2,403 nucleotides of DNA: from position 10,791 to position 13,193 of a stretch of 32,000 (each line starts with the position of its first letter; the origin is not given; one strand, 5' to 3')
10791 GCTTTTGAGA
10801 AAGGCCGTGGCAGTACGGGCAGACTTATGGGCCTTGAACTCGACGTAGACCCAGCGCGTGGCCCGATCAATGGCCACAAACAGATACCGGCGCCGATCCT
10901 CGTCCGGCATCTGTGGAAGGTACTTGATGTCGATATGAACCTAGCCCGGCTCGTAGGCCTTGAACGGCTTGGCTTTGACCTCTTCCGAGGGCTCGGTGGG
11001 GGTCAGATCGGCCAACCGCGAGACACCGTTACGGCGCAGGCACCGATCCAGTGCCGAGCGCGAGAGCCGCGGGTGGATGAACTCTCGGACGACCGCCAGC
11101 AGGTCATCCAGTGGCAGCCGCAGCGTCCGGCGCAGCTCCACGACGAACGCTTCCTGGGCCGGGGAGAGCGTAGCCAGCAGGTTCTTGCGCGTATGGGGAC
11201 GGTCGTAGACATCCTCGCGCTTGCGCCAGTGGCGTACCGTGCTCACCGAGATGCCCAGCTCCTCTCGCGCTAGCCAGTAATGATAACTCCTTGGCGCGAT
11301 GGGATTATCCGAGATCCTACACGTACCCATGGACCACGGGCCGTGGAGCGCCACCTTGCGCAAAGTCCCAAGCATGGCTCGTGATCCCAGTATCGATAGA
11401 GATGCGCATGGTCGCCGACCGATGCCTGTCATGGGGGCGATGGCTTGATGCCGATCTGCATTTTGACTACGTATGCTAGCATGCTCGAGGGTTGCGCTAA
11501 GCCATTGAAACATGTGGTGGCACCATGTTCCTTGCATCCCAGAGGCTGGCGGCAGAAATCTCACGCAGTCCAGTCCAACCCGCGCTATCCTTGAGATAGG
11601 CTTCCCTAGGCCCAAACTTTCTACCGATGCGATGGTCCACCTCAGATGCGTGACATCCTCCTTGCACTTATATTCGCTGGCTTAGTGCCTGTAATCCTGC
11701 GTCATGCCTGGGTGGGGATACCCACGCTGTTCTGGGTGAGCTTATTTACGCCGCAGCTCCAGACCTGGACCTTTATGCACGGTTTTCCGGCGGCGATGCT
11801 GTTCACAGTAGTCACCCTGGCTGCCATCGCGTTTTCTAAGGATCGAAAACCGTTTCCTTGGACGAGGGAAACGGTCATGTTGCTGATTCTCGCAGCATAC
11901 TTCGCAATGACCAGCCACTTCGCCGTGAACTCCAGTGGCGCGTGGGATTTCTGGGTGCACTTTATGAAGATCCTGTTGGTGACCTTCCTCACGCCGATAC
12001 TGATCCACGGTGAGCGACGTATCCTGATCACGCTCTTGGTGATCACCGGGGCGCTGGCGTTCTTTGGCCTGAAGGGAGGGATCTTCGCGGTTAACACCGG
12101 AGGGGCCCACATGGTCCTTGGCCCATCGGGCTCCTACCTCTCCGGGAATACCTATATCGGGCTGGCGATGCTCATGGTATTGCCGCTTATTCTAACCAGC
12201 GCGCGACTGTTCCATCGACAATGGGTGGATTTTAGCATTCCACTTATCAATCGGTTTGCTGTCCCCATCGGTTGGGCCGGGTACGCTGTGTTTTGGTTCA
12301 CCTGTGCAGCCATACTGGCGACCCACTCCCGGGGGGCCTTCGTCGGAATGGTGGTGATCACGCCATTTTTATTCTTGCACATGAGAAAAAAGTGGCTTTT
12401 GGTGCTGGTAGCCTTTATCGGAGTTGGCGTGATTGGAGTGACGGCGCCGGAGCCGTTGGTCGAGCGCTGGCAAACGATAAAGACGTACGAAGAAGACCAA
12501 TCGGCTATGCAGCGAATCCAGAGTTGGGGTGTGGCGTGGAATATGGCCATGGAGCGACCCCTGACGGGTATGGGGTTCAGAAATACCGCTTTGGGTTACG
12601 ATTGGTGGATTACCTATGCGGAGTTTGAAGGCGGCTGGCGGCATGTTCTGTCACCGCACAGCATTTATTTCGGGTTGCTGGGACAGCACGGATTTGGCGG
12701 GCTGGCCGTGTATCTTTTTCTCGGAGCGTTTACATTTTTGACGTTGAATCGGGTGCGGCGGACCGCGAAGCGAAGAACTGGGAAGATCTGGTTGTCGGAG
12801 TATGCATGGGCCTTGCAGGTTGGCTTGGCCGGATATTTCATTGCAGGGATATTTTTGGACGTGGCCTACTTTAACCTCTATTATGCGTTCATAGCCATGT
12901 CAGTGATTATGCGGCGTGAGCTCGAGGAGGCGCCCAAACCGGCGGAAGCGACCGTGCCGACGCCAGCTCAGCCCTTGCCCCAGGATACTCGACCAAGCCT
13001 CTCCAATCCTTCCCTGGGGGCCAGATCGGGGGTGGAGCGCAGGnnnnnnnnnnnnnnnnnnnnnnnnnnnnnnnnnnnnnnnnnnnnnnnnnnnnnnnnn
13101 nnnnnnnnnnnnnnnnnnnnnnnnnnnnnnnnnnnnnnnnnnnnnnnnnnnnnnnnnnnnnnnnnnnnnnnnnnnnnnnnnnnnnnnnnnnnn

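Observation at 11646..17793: Tightly coupled four-gene module: ligase-like membrane protein + two orphan proteins + fused ABC exporter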

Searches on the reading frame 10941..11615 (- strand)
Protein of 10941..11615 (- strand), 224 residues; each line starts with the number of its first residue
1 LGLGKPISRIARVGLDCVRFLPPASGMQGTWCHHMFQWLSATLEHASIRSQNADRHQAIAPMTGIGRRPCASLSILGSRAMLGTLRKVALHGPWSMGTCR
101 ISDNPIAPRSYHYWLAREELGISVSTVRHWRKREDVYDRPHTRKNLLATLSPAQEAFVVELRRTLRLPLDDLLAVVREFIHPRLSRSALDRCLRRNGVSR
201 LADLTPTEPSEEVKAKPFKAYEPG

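Call 8: search_protein_families(library=pfam, proteins=[window:10941-11615:-], max_evalue=0.01)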
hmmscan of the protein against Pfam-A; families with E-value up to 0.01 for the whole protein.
window:10941-11615:- (224 aa): 4 families
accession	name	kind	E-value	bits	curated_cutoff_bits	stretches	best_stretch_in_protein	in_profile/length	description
PF13565.12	HTH_32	-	0.00077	20.4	33.7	1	126-192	1-72/73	Homeodomain-like domain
PF13384.12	HTH_23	-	0.0024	18.1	24.6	1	118-133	25-40/50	Homeodomain-like domain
PF13551.12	HTH_29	-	0.0076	16.8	28.1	0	119-156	21-64/64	Winged helix-turn helix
PF23125.1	Xre-MbcA-ParS_M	-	0.0098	16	27.8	0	118-136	9-27/51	Antitoxin Xre/MbcA/ParS-like, middle domain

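Call 9: search_protein_families(library=ncbifam, proteins=[window:10941-11615:-], max_evalue=0.01)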
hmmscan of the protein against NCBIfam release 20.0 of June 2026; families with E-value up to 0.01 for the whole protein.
window:10941-11615:- (224 aa): 1 family
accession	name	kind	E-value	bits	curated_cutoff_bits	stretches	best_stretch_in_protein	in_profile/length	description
NF033577.2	transpos_IS481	equivalog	2.5e-16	60.1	224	1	118-210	21-119/284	IS481 family transposase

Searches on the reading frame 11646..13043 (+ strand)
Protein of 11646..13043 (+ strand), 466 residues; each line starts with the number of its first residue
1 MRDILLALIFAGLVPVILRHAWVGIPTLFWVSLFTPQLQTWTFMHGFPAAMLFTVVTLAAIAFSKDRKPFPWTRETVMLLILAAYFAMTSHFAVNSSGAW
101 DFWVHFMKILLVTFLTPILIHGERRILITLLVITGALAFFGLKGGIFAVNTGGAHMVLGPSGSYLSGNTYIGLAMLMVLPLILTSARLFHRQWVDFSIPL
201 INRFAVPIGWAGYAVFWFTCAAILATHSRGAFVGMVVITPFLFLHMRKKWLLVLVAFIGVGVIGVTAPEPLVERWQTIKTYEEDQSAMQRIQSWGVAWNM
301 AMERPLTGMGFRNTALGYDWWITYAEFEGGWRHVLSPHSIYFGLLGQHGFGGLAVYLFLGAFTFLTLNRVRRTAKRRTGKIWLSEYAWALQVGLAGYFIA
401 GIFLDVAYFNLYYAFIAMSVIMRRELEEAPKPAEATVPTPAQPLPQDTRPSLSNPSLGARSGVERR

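Call 8: search_protein_families(library=pfam, proteins=[window:11646-13043:+], max_evalue=0.01)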
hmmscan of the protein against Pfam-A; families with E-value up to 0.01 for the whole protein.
window:11646-13043:+ (466 aa): 2 families
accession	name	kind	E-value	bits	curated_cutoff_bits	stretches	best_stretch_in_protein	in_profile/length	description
PF04932.20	Wzy_C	-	3.2e-20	72.9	31.7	1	214-357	1-149/149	O-Antigen ligase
PF19358.4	DUF5935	-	1.2e-14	55.1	23.6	1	1-186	1-189/193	Family of unknown function (DUF5935)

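Call 9: search_protein_families(library=ncbifam, proteins=[window:11646-13043:+], max_evalue=0.01)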
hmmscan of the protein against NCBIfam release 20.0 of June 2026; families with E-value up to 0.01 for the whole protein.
window:11646-13043:+ (466 aa): 3 families
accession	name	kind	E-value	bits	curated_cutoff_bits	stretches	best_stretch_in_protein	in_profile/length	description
TIGR03097.1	PEP_O_lig_1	hypoth_equivalog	1e-101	340.8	188.1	1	2-424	1-405/408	putative O-glycosylation ligase, exosortase A system-associated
TIGR00947.1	2A73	equivalog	3.5e-09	36.2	366.4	1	217-383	206-383/425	IctB family putative bicarbonate transporter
NF012031.0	PRK15487.1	equivalog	2.1e-06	27.1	277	1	107-400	102-379/404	O-antigen ligase RfaL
